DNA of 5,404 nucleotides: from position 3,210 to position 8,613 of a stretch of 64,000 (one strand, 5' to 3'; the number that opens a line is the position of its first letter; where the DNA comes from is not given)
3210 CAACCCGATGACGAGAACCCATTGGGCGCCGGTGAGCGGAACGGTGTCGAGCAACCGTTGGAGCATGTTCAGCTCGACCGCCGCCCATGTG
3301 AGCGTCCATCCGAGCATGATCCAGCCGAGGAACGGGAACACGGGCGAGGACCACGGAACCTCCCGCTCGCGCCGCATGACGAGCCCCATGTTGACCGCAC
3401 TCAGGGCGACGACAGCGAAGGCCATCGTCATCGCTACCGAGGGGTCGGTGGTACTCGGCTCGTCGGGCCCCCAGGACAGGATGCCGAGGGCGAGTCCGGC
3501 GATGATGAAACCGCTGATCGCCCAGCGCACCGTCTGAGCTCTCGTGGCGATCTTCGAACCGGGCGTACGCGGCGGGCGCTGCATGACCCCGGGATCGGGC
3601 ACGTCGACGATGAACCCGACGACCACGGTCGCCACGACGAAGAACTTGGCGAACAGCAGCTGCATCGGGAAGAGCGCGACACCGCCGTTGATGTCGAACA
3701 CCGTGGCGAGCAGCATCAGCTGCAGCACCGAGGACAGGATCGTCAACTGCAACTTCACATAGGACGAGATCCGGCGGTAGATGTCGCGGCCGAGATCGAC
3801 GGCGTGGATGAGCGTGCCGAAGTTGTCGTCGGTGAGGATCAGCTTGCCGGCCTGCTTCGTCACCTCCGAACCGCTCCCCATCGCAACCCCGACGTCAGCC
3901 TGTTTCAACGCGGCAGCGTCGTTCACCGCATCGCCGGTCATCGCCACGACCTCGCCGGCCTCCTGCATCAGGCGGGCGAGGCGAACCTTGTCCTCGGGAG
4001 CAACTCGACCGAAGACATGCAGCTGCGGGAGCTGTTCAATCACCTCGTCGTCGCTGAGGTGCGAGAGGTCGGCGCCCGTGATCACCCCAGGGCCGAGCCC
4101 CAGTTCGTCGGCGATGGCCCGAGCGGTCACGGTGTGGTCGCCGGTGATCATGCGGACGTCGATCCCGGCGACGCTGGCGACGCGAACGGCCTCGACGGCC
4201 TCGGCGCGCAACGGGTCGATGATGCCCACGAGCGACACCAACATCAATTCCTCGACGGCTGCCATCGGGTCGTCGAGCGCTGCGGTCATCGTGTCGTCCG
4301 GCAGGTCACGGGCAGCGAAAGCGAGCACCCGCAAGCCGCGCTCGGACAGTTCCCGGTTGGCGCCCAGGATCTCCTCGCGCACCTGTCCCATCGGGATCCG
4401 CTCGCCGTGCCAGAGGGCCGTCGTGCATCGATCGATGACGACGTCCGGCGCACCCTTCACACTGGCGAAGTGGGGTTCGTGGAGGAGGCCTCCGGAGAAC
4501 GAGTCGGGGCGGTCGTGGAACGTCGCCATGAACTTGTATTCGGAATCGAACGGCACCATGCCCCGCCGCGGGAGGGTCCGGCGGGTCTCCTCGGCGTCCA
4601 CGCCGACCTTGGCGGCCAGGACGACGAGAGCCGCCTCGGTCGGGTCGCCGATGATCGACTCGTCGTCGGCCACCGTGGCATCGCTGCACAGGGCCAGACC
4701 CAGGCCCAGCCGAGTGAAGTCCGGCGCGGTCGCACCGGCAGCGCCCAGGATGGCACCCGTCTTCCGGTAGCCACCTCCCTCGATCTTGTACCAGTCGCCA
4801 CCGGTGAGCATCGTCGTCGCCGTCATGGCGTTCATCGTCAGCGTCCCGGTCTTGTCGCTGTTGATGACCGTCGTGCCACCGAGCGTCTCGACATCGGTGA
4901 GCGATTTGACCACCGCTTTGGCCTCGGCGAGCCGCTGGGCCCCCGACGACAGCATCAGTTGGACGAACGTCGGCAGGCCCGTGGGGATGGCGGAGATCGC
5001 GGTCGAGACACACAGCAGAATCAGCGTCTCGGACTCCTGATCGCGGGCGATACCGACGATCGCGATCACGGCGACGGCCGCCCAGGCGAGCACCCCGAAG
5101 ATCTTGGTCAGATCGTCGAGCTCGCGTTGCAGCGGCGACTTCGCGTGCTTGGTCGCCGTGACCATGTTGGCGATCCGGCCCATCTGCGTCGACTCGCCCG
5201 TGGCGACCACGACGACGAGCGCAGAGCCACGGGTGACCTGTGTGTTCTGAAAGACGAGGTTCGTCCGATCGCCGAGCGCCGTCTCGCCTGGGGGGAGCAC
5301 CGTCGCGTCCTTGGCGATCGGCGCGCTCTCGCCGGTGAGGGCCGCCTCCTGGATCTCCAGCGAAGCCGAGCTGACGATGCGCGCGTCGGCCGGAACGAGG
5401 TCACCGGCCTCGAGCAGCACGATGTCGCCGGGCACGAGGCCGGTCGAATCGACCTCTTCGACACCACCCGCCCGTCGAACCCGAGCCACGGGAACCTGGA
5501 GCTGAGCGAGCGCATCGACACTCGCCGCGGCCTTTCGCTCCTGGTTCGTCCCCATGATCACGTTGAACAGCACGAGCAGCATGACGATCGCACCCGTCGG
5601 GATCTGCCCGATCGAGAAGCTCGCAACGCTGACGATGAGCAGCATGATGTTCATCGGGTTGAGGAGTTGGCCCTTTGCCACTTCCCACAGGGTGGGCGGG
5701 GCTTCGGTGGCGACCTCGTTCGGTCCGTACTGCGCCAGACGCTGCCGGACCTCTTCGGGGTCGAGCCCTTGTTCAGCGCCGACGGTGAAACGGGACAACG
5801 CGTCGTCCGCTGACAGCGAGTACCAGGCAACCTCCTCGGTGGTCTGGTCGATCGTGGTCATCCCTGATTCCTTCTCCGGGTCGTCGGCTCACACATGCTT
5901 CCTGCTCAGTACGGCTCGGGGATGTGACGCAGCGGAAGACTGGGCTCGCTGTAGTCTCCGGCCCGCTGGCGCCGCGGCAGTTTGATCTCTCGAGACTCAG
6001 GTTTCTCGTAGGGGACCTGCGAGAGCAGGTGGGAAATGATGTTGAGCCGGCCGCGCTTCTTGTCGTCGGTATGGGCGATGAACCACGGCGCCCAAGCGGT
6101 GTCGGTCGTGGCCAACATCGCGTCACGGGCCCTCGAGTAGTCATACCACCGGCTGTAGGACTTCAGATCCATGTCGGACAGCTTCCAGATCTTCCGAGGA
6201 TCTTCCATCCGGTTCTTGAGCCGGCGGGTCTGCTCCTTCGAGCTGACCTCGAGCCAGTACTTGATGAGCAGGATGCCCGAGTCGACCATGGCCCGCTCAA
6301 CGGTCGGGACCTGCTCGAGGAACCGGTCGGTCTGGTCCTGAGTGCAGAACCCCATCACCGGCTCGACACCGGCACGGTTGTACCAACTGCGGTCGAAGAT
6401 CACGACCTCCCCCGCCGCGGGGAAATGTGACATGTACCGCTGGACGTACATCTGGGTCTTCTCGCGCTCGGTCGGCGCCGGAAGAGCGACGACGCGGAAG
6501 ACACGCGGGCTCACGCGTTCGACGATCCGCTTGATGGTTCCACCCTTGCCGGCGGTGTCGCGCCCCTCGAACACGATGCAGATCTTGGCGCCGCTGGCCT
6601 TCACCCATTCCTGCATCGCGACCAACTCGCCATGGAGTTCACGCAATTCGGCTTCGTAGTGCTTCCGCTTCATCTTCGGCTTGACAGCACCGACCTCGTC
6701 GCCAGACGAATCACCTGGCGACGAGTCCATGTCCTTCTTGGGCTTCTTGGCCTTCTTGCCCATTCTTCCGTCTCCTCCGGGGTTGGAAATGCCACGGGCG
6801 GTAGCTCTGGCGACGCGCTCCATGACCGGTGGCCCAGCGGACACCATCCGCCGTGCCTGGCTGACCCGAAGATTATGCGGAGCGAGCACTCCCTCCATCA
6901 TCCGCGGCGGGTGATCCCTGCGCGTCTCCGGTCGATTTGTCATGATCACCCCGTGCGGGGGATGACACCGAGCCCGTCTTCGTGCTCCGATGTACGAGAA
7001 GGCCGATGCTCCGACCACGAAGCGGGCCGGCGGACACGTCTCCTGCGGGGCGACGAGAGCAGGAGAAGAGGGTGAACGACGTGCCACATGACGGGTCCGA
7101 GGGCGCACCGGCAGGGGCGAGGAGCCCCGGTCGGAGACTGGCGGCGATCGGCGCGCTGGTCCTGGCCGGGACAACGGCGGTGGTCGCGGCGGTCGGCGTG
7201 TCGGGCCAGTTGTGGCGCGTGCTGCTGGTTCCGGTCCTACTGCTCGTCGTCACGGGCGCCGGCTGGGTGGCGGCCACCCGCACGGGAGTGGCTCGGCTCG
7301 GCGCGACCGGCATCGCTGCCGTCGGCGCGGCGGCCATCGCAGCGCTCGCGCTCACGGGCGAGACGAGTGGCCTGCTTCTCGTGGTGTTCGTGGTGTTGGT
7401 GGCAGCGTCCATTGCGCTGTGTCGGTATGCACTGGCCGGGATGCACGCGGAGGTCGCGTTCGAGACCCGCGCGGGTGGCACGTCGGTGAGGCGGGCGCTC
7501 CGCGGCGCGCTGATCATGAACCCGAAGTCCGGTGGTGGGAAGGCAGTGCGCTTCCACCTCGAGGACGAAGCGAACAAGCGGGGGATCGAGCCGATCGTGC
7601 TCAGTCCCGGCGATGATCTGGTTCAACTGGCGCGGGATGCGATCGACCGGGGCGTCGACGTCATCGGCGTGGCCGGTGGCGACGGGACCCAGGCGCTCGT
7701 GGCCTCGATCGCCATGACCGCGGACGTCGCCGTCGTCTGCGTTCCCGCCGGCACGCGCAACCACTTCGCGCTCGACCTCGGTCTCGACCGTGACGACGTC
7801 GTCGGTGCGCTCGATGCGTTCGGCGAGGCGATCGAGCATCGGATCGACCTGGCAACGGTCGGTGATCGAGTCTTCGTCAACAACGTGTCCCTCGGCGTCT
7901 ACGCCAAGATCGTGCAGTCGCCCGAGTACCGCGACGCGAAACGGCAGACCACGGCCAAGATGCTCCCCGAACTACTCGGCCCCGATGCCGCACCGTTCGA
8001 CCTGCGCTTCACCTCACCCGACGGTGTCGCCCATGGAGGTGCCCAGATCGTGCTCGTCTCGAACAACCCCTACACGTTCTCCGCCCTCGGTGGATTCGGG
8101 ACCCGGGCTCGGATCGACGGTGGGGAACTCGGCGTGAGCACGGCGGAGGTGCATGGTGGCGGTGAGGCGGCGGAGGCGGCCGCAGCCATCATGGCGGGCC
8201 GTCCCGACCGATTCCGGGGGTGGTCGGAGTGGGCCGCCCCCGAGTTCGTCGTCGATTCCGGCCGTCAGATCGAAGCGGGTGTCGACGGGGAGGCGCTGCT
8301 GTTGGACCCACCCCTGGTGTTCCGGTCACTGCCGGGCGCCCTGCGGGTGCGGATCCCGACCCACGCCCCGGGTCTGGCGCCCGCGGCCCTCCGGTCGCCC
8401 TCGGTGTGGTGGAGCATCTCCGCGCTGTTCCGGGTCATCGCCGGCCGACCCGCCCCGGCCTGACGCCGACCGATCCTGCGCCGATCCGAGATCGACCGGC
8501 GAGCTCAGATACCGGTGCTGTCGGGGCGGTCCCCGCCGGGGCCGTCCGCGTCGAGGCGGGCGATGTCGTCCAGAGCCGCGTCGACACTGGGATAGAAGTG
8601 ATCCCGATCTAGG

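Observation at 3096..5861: P-type ATPase with intact catalytic core but every canonical cation-binding residue replaced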

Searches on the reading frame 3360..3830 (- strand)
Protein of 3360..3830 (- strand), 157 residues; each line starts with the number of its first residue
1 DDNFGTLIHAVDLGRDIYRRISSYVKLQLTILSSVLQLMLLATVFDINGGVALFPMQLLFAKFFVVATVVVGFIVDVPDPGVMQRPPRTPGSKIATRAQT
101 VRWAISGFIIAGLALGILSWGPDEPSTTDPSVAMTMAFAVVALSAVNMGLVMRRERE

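Call 81: search_solved_structures(query=window:3360-3830:-, show_alignments=5, max_evalue=0.01)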
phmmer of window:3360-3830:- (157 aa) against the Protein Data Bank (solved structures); distinct sequences matched with E-value up to 0.01: 25.
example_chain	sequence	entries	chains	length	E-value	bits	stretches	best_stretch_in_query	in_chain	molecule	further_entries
3tlm_A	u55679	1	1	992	6.6e-09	39.5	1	1-120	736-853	Sarcoplasmic/endoplasmic reticulum calcium ATPase 1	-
6rb2_A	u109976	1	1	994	2.3e-08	37.7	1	1-120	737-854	Sarcoplasmic/endoplasmic reticulum calcium ATPase 1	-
8owa_A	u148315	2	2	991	2.3e-08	37.7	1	1-120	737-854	Sarcoplasmic/endoplasmic reticulum calcium ATPase 1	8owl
1iwo_A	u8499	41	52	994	2.3e-08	37.7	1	1-120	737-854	Sarcoplasmic/endoplasmic reticulum calcium ATPase 1 | Sarcoplasmic/endoplasmic reticulum calcium ATPase 1a | Sarcoplasmic/endoplasmic reticulum calcium ATPase 1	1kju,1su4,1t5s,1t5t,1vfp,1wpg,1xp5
4bew_A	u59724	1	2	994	2.3e-08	37.7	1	1-120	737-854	SARCOPLASMIC/ENDOPLASMIC RETICULUM CALCIUM ATPASE 1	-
2dqs_A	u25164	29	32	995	2.3e-08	37.7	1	1-120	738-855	Sarcoplasmic/endoplasmic reticulum calcium ATPase 1 | SERCA1a | SARCOPLASMIC ENDOPLASMIC RETICULUM CALCIUM ATPASE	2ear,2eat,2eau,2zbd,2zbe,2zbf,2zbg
5zmv_A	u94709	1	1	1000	2.3e-08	37.7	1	1-120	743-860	Sarcoplasmic/endoplasmic reticulum calcium ATPase 1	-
4nab_A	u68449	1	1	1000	2.3e-08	37.7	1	1-120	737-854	Sarcoplasmic/endoplasmic reticulum calcium ATPase 1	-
5zmw_A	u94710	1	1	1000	2.3e-08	37.7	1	1-120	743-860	Sarcoplasmic/endoplasmic reticulum calcium ATPase 1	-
3w5b_A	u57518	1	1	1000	2.3e-08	37.7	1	1-120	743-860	SERCA1a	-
27qy_A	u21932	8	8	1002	2.3e-08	37.7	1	1-120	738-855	Sarcoplasmic/endoplasmic reticulum calcium ATPase 1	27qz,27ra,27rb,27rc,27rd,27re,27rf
8iww_A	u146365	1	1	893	1.2e-07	35.4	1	1-115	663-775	Calcium-transporting ATPase type 2C member 1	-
5mpm_A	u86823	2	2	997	1.2e-07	35.4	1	1-120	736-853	Sarcoplasmic/endoplasmic reticulum calcium ATPase 2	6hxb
8iwp_A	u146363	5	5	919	1.2e-07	35.3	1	1-115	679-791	Calcium-transporting ATPase type 2C member 1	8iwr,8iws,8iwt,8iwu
7bt2_A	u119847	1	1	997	1.3e-07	35.3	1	1-120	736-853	Sarcoplasmic/endoplasmic reticulum calcium ATPase 2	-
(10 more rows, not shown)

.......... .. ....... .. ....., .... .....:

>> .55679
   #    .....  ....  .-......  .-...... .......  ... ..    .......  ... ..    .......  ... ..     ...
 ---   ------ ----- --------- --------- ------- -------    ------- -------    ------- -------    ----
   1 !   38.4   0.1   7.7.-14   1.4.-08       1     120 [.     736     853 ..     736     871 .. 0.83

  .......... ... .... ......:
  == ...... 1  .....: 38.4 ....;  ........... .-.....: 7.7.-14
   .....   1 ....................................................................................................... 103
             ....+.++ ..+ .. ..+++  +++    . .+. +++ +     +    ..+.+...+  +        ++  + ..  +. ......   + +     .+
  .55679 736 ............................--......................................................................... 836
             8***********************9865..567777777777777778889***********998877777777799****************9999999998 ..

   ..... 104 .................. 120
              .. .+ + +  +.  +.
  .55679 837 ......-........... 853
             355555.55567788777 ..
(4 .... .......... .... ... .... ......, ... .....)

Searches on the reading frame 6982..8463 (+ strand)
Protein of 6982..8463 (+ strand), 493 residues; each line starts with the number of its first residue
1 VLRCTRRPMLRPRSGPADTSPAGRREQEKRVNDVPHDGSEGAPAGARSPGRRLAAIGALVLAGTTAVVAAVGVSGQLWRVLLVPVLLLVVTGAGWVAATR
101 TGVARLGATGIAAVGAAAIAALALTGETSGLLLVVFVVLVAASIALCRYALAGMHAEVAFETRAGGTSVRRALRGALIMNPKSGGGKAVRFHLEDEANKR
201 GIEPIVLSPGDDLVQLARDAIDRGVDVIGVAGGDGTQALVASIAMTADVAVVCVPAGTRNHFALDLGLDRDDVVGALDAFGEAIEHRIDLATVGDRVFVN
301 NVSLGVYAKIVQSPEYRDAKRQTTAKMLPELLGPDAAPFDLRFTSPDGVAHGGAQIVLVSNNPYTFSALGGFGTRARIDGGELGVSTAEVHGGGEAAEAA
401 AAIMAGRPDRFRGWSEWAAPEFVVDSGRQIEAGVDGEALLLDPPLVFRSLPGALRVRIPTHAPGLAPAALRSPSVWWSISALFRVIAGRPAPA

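Call 10: search_protein_families(library=pfam, proteins=[window:6982-8463:+], max_evalue=0.01)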
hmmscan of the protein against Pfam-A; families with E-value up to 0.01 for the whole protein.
window:6982-8463:+ (493 aa): 2 families
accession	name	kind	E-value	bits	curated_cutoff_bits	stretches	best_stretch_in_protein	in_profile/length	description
PF00781.29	DAGK_cat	-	3.7e-19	69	23.6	1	176-293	3-125/125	Diacylglycerol kinase catalytic domain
PF01513.26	NAD_kinase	-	1.9e-06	28.7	25.5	1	177-263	28-111/130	ATP-NAD kinase N-terminal domain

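Call 72: search_protein_families(library=ncbifam, proteins=[window:6982-8463:+], max_evalue=1e-10)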
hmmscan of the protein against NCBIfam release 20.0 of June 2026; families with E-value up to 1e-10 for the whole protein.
window:6982-8463:+ (493 aa): 7 families
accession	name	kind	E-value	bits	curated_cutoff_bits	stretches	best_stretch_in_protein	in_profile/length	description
NF040993.1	MamU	equivalog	3.3e-25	89.1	400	1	216-459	51-295/296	lipid kinase MamU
NF009604.0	PRK13057.1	equivalog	2.1e-20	72.9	274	1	172-461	8-297/302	lipid kinase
NF002033.0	PRK00861.1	subfamily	1.6e-17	63.1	293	1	171-460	10-306/328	putative lipid kinase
TIGR00147.1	TIGR00147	subfamily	2.1e-16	59.7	118.65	1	209-459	43-295/296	YegS/Rv2252/BmrU family lipid kinase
NF009602.0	PRK13054.1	equivalog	1.2e-13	50.8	284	1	177-464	8-298/301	lipid kinase YegS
NF009025.0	PRK12361.1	equivalog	7e-12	44.3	505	1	174-320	243-394/546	hypothetical protein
NF009605.0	PRK13059.1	equivalog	1.3e-11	44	313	1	200-313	33-146/295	putative lipid kinase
